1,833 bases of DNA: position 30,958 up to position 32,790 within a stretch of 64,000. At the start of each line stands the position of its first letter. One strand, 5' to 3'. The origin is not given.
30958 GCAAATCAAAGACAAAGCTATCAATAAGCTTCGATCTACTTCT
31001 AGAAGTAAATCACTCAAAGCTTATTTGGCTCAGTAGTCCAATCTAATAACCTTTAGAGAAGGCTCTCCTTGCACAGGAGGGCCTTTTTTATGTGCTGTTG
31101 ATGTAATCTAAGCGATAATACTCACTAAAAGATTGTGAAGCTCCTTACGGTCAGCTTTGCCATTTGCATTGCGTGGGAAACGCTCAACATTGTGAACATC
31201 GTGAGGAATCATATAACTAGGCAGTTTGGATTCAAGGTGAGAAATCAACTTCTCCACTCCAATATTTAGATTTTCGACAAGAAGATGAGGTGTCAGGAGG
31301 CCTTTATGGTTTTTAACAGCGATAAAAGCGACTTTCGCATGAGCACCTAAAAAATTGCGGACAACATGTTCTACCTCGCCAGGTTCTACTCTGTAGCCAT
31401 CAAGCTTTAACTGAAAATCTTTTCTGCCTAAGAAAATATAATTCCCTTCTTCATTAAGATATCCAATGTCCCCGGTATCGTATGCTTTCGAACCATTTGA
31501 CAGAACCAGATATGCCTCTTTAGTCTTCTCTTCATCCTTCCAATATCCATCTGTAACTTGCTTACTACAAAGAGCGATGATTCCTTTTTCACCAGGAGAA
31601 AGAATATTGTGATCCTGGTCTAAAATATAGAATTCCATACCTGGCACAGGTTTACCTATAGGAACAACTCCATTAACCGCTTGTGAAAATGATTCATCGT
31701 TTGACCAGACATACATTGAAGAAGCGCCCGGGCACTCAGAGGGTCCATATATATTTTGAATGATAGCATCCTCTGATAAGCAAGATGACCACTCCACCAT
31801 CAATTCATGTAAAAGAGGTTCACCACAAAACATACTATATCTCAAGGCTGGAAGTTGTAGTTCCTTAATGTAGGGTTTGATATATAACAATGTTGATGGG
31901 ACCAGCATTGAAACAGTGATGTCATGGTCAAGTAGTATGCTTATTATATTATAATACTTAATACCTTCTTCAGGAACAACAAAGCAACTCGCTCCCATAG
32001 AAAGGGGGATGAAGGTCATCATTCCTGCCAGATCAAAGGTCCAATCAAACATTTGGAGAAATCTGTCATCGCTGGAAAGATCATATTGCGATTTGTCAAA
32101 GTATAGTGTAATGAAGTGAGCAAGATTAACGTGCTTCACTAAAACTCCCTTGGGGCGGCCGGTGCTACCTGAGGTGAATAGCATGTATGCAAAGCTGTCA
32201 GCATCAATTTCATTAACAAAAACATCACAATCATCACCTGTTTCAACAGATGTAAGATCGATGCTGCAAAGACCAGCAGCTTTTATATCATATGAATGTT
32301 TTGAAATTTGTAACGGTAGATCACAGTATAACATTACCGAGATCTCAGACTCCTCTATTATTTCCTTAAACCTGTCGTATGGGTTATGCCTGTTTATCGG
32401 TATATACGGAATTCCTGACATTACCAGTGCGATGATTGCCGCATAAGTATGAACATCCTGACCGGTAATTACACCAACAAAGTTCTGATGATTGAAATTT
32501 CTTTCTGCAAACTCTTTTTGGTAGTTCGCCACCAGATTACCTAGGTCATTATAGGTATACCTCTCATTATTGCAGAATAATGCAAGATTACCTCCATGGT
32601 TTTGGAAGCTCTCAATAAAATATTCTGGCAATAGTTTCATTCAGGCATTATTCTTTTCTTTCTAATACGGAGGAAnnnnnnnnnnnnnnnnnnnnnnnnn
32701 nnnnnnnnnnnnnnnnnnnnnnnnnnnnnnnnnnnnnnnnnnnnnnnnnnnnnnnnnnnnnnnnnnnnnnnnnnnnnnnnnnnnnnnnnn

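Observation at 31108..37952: Orphan six-gene operon (2x KASIII, acyl-CoA ligase, CCR, PanD, stand-alone A-domain) with lipstatin/nocardiolactone-like gene order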

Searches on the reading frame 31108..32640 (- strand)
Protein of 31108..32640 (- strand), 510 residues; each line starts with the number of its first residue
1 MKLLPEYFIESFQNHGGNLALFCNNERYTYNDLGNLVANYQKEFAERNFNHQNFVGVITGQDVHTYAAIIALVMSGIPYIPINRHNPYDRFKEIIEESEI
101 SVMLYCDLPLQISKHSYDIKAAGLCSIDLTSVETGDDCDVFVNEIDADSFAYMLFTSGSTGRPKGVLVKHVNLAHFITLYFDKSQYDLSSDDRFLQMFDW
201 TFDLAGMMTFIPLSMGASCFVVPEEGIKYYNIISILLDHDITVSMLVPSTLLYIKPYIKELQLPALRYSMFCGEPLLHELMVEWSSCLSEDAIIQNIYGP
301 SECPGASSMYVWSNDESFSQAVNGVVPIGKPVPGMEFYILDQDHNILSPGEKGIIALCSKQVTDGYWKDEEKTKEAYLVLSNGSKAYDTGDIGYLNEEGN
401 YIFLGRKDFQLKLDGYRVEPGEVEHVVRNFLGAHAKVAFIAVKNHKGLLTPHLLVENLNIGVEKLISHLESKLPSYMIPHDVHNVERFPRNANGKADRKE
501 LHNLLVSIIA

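Call 3: search_protein_families(library=pfam, proteins=[window:31108-32640:-])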
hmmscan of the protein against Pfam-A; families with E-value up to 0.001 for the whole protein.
window:31108-32640:- (510 aa): 2 families
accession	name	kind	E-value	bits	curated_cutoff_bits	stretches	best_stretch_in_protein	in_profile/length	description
PF00501.34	AMP-binding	-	1.5e-52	179.2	29.9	1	11-367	4-384/384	AMP-binding enzyme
PF13193.12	AMP-binding_C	-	0.00012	23.3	24.5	1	434-495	9-76/76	AMP-binding enzyme C-terminal domain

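Call 4: search_protein_families(library=ncbifam, proteins=[window:31108-32640:-])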
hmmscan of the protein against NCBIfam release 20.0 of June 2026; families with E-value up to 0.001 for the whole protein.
window:31108-32640:- (510 aa): 103 families (the best 25 are shown)
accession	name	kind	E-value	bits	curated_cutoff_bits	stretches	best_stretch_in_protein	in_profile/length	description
TIGR01733.1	AA-adenyl-dom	subfamily_domain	8.2e-80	268.6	317.4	1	29-434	1-405/409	amino acid adenylation domain-containing protein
NF003417.0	PRK04813.1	subfamily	2.2e-72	244.2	476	1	17-503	18-501/505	D-alanine--poly(phosphoribitol) ligase subunit DltA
TIGR01734.1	D-ala-DACP-lig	equivalog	1.3e-70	238.4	559.85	1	21-503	19-500/504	D-alanine--poly(phosphoribitol) ligase subunit DltA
NF038078.1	NRPS_MxcG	equivalog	1.2e-61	208.3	2300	1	13-504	467-959/1442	myxochelin non-ribosomal peptide synthetase MxcG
NF047350.1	aureusi_NRPS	equivalog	1.6e-57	194.5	2500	1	5-503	1437-1910/2373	aureusimine non-ribosomal peptide synthetase AusA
NF004837.0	PRK06187.1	subfamily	1.7e-51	175.1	476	1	143-503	165-520/531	long-chain-fatty-acid--CoA ligase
NF004282.0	PRK05691.1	subfamily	5.4e-51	172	4090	2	240-506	3960-4227/4334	non-ribosomal peptide synthase/polyketide synthase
TIGR03098.1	ligase_PEP_1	hypoth_equivalog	1.2e-48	165.9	592.35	1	10-502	8-515/517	acyl-CoA ligase (AMP-forming), exosortase A system-associated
NF041803.1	NRPS_SolG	exception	7.6e-46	156.2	2200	1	13-501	572-1070/1163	solanimycin non-ribosomal peptide synthetase SolG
NF007605.2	PRK10252.1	equivalog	3.2e-45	154.1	2400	1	20-501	472-957/1292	enterobactin non-ribosomal peptide synthetase EntF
NF052269.1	Staph_lig_FadD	equivalog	5.1e-40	137.2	650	1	25-505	25-493/499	long-chain-fatty-acid--CoA ligase FadD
NF002966.0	PRK03640.1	equivalog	1.2e-37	129.6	556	1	18-504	18-479/483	o-succinylbenzoate--CoA ligase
NF005702.0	PRK07514.1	subfamily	1e-36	126.4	558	1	23-502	25-497/506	malonyl-CoA synthase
NF006386.0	PRK08633.1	equivalog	9.2e-36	123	1221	1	140-505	774-1141/1147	acyl-[ACP]--phospholipid O-acyltransferase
NF006182.0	PRK08316.1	subfamily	4e-35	121.3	663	1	11-503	20-515/523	fatty acyl-CoA synthetase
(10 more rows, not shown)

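Call 26: search_solved_structures(query=window:31108-32640:-, max_evalue=1e-30, show_alignments=2)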
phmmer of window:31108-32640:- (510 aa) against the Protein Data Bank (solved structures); distinct sequences matched with E-value up to 1e-30: 51.
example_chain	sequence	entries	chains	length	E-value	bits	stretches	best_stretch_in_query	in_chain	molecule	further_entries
6mfy_A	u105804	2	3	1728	1.8e-88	300.7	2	19-502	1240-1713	Linear gramicidin synthase subunit A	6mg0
6mfz_A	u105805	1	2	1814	2.3e-88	300.3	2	19-501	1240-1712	Linear gramicidin synthase subunit A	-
9be3_A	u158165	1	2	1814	2.3e-88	300.3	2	19-501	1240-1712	Linear gramicidin synthase subunit A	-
9be4_A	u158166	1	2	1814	2.3e-88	300.3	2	19-501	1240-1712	Linear gramicidin synthase subunit A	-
9meh_A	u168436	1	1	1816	2.3e-88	300.3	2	19-501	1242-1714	Linear gramicidin synthase subunit A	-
8xjz_C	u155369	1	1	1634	1.4e-63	218.5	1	12-504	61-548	Peptide synthetase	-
1amu_A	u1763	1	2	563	6.6e-54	186.6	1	4-501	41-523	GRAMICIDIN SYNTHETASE 1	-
4d4g_A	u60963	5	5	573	7.9e-52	179.7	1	21-501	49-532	APNAA1 | APNA A1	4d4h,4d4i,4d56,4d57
9bfd_A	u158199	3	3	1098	3.9e-49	170.9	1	7-501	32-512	Tyrocidine synthase 1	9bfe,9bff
6akd_A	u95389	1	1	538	6e-49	170.3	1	151-503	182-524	AMP-dependent synthetase and ligase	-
7ly7_A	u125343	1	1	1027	5e-47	163.9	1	4-501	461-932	BmdB, Bacillamide NRPS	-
7ly4_E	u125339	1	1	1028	5.1e-47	163.9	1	4-501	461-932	BmdB, bacillamide NRPS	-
4zxh_A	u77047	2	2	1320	9.3e-46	159.7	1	9-500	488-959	ABBFA_003403 | Tyrocidine synthetase 3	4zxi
4oxi_A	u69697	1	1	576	1.6e-45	159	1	147-507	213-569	Enterobactin synthetase component F-related protein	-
3l8c_A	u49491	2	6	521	1.1e-44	156.1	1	52-503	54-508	D-alanine--poly(phosphoribitol) ligase subunit 1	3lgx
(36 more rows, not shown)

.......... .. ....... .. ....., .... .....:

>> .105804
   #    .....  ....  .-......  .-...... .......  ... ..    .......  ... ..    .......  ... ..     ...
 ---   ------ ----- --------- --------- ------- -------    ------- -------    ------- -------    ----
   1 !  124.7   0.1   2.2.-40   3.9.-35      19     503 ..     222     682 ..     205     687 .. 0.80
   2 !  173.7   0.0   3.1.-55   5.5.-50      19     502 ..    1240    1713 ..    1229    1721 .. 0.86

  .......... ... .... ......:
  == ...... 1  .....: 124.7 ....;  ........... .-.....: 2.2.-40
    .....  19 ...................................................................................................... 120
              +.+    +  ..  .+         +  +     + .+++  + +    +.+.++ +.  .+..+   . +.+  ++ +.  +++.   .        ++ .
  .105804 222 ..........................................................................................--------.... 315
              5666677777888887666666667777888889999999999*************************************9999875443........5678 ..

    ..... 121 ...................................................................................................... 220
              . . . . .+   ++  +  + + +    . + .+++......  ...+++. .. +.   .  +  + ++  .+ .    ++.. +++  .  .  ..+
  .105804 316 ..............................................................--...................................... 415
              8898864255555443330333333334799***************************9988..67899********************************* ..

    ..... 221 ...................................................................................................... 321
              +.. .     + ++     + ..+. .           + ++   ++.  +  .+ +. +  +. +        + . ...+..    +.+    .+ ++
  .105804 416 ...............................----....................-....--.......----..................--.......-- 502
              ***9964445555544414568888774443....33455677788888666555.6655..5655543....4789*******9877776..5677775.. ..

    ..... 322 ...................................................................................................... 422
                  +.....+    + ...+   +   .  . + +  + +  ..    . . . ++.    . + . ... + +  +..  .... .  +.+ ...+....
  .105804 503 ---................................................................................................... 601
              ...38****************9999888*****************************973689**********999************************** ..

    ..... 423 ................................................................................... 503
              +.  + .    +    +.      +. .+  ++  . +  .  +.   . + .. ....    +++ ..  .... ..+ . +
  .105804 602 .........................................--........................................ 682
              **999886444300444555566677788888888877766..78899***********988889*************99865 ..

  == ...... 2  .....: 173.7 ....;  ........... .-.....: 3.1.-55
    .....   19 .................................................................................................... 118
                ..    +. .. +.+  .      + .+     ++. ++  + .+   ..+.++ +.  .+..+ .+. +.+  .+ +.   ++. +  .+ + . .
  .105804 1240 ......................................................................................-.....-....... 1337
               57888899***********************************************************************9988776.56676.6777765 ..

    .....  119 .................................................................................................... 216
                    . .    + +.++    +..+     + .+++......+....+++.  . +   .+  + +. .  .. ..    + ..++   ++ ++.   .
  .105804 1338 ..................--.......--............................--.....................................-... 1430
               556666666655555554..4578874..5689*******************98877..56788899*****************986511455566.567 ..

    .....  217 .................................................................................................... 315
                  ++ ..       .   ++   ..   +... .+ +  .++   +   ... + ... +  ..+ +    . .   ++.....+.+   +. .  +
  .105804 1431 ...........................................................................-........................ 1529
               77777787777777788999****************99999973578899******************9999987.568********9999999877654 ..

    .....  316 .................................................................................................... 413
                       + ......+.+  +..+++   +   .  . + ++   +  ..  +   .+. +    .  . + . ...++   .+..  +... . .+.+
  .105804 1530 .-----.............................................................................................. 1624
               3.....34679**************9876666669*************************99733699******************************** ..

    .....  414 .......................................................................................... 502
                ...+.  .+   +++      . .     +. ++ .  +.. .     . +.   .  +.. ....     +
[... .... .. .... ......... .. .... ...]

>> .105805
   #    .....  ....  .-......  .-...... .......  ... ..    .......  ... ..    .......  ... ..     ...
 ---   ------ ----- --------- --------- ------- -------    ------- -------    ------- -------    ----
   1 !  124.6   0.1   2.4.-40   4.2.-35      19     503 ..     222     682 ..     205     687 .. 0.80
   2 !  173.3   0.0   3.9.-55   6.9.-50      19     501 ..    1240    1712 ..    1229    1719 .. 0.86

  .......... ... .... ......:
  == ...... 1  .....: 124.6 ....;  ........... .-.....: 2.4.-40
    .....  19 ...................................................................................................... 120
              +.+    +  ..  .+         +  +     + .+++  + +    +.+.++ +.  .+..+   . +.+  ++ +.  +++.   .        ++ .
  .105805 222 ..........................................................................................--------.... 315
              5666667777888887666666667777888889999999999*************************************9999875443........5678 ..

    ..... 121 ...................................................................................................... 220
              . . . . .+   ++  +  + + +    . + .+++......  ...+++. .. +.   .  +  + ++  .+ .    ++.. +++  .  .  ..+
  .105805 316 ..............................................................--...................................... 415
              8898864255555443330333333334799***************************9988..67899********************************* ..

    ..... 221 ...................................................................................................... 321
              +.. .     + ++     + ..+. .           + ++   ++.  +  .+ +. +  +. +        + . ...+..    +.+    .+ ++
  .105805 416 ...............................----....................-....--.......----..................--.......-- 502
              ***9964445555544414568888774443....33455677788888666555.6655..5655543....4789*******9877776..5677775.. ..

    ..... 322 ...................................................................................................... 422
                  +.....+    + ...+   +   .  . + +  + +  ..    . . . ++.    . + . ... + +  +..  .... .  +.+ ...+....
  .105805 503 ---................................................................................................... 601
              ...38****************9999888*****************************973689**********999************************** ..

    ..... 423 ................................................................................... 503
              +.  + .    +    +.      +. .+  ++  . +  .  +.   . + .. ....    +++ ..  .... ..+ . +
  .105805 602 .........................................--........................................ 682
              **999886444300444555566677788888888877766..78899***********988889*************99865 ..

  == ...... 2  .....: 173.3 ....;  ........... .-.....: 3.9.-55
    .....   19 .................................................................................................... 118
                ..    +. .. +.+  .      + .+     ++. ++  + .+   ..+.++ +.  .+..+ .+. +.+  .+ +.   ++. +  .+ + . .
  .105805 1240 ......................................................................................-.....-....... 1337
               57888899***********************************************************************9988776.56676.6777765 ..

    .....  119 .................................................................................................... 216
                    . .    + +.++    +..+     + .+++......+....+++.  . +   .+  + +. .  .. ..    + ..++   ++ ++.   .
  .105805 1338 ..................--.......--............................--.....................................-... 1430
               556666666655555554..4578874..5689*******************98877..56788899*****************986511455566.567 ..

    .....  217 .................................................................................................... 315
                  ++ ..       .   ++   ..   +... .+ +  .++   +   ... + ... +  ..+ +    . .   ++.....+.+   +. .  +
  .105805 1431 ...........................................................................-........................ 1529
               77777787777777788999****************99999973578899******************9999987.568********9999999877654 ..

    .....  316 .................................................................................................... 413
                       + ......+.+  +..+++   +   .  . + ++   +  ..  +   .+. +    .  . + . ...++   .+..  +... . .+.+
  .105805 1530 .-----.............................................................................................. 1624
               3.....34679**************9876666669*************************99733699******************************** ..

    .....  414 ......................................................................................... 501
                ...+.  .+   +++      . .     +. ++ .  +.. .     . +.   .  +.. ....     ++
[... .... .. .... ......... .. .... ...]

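Call 28: find_homologous_proteins(query=window:31108-32640:-, max_evalue=1e-40)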
Query window:31108-32640:- (510 aa): 1537 proteins with E <= 1e-40 among 8000 candidates; the best 120 are listed.
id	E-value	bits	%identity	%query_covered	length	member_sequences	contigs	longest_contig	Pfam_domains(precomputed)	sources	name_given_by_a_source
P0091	0.0e+0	1180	100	100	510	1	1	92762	PF00501.35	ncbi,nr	ncbi:MAG: AMP-binding protein [Chitinophagales bacterium]|nr:AMP-binding protein [Chitinophagales ba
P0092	5.5e-127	443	52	71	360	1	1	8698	PF00501.35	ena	-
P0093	1.3e-116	408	41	98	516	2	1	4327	PF00501.35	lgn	-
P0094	5.8e-116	406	43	95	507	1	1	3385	PF00501.35,PF13193.13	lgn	-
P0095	1.0e-111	392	41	95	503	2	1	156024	PF00501.35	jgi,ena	-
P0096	5.5e-111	390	39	98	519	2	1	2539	PF00501.35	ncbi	-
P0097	4.4e-110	387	40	98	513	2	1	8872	PF00501.35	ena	-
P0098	2.6e-109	384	40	97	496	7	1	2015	PF00501.35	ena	-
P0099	8.3e-109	383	37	98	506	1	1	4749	PF00501.35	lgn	-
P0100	1.8e-108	382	39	98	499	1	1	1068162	PF00501.35,PF13193.13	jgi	jgi:D-alanine--poly(phosphoribitol) ligase subunit 1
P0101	2.8e-107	378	42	88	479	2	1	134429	PF00501.35,PF13193.13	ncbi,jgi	-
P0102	2.5e-106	374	39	99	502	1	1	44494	PF00501.35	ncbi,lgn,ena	-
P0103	1.1e-105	372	40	95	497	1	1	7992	PF00501.35,PF13193.13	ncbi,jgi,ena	-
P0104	1.4e-105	372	38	95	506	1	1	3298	PF00501.35,PF13193.13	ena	-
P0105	4.2e-104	367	37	97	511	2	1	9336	PF00501.35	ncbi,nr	ncbi:MAG: AMP-binding protein [Ignavibacteriaceae bacterium]|nr:AMP-binding protein [Ignavibacteriac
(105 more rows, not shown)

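Call 29: find_encoding_contigs(protein=P0092, flank=8000, max_places=2)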
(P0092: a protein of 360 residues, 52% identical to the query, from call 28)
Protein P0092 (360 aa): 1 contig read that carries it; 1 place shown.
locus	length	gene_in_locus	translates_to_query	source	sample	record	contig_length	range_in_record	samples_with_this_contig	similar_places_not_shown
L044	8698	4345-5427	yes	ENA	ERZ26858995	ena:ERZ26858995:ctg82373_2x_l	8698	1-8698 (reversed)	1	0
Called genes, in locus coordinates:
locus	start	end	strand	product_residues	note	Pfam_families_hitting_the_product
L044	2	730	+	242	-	?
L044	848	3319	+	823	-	PF19313:DUF5916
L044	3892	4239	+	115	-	PF02261:Asp_decarbox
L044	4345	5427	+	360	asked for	PF00501:AMP-binding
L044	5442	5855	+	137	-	-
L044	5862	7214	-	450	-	PF05090:HTTM, PF22777:VKGC_lumenal_dom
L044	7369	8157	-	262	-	PF00140:Sigma70_r1_2 (faint), PF04542:Sigma70_r2, PF04539:Sigma70_r3, PF04545:Sigma70_r4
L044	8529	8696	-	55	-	?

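Call 30: find_encoding_contigs(protein=P0095, flank=8000, max_places=2)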
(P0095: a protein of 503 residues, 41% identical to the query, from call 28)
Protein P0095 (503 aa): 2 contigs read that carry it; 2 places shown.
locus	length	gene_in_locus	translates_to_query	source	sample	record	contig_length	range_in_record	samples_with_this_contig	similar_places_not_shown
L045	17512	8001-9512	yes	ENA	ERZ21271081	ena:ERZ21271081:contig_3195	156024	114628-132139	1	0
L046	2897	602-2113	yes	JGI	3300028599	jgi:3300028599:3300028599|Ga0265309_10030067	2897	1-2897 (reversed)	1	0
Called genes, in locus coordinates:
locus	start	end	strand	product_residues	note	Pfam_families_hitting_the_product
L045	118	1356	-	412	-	PF00278:Orn_DAP_Arg_deC, PF02784:Orn_Arg_deC_N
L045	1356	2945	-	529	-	PF00501:AMP-binding, PF13193:AMP-binding_C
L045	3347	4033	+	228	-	PF13439:Glyco_transf_4, PF13579:Glyco_trans_4_4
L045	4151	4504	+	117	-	PF13692:Glyco_trans_1_4 (weak)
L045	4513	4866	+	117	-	PF13489:Methyltransf_23 (weak), PF03291:mRNA_G-N7_MeTrfase (weak), PF13847:Methyltransf_31, PF08241:Methyltransf_11 (weak), PF08242:Methyltransf_12 (weak), PF13649:Methyltransf_25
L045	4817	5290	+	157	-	PF01209:Ubie_methyltran (weak), PF08241:Methyltransf_11, PF08242:Methyltransf_12, PF13649:Methyltransf_25, PF13847:Methyltransf_31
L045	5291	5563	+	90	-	PF01266:DAO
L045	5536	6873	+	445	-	PF01266:DAO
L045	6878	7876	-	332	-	PF01073:3Beta_HSD, PF01370:Epimerase, PF02719:Polysacc_synt_2 (weak), PF04321:RmlD_sub_bind, PF05368:NmrA, PF16363:GDP_Man_Dehyd, PF07993:NAD_binding_4, PF13460:NAD_binding_10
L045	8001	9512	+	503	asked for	PF00501:AMP-binding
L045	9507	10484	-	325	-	PF00551:Formyl_trans_N, PF02911:Formyl_trans_C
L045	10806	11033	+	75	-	-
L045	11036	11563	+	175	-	PF25087:GMPPB_C (faint), PF14602:Hexapep_2 (faint), PF25084:LbH_EIF2B (weak), PF00132:Hexapep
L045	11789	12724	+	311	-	PF03706:LPG_synthase_TM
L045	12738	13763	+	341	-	PF00685:Sulfotransfer_1, PF13469:Sulfotransfer_3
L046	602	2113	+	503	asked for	PF00501:AMP-binding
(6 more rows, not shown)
